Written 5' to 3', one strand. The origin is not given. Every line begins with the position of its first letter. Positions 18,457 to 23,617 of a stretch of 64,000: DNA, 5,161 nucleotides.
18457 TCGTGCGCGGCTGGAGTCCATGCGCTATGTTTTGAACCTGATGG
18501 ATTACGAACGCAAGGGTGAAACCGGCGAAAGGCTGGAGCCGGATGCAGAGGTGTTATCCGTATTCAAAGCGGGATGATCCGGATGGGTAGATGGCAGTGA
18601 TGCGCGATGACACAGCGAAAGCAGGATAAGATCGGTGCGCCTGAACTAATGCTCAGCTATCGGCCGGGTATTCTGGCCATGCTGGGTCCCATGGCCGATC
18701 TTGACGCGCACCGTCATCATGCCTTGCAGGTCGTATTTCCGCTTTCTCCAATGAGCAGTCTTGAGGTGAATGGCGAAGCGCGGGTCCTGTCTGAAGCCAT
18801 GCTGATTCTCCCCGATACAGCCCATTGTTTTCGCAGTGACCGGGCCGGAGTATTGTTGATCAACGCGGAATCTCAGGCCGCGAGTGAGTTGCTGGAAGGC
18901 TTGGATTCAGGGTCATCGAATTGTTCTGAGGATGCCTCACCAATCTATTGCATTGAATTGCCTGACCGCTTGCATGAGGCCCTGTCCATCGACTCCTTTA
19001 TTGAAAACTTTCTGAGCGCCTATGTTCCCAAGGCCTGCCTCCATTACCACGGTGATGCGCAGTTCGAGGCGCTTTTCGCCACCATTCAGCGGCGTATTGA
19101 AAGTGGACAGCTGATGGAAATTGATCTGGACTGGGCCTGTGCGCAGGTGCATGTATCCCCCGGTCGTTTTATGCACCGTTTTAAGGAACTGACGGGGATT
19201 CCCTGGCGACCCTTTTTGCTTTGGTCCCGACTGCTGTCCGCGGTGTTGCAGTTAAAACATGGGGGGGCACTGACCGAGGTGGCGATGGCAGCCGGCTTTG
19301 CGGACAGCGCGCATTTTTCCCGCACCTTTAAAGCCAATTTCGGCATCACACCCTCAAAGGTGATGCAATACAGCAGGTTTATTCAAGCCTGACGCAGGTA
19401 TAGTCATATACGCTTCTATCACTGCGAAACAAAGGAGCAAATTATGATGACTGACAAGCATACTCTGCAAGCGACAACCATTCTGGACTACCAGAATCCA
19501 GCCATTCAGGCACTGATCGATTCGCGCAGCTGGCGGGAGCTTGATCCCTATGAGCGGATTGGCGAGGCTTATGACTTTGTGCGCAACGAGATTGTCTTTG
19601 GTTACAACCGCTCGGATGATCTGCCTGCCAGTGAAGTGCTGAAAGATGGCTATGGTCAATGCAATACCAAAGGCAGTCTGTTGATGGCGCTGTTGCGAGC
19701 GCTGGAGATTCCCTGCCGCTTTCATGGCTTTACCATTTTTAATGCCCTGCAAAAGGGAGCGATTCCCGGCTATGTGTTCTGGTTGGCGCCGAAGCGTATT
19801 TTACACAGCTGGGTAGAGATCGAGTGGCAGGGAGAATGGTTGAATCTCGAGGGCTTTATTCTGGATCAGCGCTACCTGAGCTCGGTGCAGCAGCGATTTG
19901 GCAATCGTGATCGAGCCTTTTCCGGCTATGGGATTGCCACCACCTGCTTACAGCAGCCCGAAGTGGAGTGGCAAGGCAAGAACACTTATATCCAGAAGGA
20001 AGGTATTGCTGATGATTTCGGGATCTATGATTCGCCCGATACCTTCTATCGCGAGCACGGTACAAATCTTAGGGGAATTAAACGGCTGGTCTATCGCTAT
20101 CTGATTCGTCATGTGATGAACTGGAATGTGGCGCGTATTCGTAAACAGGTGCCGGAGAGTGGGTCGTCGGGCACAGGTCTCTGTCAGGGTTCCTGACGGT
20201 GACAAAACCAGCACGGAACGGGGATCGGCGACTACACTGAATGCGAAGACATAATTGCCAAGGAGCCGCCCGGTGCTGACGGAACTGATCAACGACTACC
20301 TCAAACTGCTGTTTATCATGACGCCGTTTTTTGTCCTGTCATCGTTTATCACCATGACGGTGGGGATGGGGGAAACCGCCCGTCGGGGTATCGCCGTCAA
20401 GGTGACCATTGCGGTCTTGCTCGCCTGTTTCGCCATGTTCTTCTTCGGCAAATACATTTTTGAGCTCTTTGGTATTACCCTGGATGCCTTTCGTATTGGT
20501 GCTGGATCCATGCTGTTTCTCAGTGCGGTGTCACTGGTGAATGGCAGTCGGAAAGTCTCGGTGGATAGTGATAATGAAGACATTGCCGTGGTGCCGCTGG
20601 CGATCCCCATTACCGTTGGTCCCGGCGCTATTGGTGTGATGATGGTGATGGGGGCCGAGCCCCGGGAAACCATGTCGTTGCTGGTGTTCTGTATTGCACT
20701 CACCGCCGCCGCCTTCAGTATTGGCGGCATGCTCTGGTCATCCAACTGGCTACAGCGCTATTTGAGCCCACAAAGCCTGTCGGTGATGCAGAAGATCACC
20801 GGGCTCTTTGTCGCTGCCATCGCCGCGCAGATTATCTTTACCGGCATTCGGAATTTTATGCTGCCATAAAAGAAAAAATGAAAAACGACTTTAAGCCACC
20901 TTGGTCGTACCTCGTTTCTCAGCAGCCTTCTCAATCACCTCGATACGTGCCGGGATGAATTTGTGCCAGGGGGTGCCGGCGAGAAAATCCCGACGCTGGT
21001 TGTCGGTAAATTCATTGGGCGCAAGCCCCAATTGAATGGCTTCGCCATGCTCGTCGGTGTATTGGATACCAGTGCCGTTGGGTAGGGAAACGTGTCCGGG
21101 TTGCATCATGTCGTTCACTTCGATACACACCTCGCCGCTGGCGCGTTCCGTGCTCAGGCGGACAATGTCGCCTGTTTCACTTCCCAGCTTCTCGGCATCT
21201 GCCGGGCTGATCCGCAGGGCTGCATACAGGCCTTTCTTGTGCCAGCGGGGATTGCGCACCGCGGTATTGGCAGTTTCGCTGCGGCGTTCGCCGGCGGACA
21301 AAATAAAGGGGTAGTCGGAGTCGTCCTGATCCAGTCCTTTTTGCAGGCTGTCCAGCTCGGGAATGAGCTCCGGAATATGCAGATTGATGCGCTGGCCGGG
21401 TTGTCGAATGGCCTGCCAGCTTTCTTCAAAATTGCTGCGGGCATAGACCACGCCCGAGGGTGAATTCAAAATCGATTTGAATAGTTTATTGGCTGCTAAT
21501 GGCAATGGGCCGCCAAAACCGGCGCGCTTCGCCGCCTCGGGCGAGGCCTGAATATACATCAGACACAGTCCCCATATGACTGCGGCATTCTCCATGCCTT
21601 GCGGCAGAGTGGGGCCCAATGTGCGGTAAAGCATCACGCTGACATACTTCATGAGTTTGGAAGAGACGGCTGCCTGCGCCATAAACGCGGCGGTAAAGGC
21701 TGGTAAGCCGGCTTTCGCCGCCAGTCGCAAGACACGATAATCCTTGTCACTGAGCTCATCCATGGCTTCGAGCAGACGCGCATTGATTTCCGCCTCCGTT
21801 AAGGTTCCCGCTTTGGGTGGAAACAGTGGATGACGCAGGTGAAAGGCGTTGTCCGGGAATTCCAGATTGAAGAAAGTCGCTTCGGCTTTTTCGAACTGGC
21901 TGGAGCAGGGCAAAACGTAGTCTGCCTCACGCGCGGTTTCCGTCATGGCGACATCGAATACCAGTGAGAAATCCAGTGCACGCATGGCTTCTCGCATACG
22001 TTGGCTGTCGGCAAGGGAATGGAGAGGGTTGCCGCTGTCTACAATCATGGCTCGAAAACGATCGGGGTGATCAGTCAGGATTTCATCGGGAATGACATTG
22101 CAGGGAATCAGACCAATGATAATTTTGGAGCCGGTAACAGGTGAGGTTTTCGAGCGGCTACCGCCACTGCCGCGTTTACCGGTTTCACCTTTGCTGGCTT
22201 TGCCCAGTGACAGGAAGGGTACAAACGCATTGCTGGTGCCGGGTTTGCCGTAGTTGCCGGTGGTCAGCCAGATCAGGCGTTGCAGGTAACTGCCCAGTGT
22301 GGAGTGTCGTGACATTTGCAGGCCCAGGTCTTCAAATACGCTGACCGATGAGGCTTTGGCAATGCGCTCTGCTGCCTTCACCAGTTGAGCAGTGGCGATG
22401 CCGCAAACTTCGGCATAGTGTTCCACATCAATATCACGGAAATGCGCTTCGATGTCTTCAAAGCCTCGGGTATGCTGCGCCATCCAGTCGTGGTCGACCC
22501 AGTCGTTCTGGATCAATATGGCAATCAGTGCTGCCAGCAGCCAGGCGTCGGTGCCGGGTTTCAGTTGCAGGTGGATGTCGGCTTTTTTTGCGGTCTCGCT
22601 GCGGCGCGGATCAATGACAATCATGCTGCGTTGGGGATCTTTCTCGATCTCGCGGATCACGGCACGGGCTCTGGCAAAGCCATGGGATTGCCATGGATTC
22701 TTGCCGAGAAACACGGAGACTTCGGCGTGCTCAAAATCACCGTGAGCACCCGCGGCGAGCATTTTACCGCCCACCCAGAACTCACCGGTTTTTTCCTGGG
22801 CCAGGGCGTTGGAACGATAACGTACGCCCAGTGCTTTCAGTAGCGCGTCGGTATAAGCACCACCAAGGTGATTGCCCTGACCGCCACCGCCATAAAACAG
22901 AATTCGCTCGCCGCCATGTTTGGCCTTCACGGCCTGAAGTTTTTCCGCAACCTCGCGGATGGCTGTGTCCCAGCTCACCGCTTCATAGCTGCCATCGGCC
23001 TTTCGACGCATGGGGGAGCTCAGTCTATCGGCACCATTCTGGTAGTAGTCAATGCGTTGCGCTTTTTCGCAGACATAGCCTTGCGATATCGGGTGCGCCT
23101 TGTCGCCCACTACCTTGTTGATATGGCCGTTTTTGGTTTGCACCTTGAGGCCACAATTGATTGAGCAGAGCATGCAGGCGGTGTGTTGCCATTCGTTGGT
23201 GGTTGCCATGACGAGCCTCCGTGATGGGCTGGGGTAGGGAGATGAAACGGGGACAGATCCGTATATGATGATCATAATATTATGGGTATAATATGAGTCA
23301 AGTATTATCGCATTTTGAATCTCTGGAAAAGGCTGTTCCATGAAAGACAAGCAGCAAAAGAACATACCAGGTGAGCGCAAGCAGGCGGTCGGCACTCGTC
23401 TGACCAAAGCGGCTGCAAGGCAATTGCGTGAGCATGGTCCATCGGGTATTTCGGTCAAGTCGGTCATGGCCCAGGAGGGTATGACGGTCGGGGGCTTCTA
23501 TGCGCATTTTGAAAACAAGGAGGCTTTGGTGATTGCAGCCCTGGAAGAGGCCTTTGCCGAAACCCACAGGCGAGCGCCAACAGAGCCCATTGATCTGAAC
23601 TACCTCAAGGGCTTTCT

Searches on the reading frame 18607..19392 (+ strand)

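Call 66: search_protein_families(library=pfam, proteins=[window:18607-19392:+], max_evalue=0.00001)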
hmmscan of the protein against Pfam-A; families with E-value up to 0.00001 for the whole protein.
window:18607-19392:+ (261 aa): 2 families
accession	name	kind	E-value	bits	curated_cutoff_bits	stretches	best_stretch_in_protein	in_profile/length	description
PF12833.13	HTH_18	-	9.6e-18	64.7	33.6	1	178-253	2-78/80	Helix-turn-helix domain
PF00165.29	HTH_AraC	-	1.1e-12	48.1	26.6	1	221-251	10-39/42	Bacterial regulatory helix-turn-helix proteins, AraC family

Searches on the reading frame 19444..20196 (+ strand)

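Call 66: search_protein_families(library=pfam, proteins=[window:19444-20196:+], max_evalue=0.00001)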
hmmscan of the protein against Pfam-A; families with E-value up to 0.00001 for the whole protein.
window:19444-20196:+ (250 aa): 1 family
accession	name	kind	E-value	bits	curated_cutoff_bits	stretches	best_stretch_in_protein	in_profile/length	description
PF01841.26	Transglut_core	-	4.3e-12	46.7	23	1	32-136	11-107/108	Transglutaminase-like superfamily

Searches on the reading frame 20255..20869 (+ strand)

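Call 66: search_protein_families(library=pfam, proteins=[window:20255-20869:+], max_evalue=0.00001)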
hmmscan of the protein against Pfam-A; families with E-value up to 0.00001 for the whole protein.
window:20255-20869:+ (204 aa): 1 family
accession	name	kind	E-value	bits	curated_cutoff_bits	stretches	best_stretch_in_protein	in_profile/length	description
PF01914.23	MarC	-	8.5e-38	130.3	23.9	1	10-202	3-203/203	MarC family integral membrane protein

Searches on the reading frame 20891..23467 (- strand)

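Call 66: search_protein_families(library=pfam, proteins=[window:20891-23467:-], max_evalue=0.00001)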
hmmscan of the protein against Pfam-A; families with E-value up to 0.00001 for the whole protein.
window:20891-23467:- (858 aa): 3 families
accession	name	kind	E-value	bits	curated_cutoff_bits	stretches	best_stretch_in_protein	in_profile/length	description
PF00384.28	Molybdopterin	-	2.8e-31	109.3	24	1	148-538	1-326/353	Molybdopterin oxidoreductase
PF04879.21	Molybdop_Fe4S4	-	6.7e-14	52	22.7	1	93-144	3-54/55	Molybdopterin oxidoreductase Fe4S4 domain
PF01568.27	Molydop_binding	-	5.9e-13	49.3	26.8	1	723-836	3-107/110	Molydopterin dinucleotide binding domain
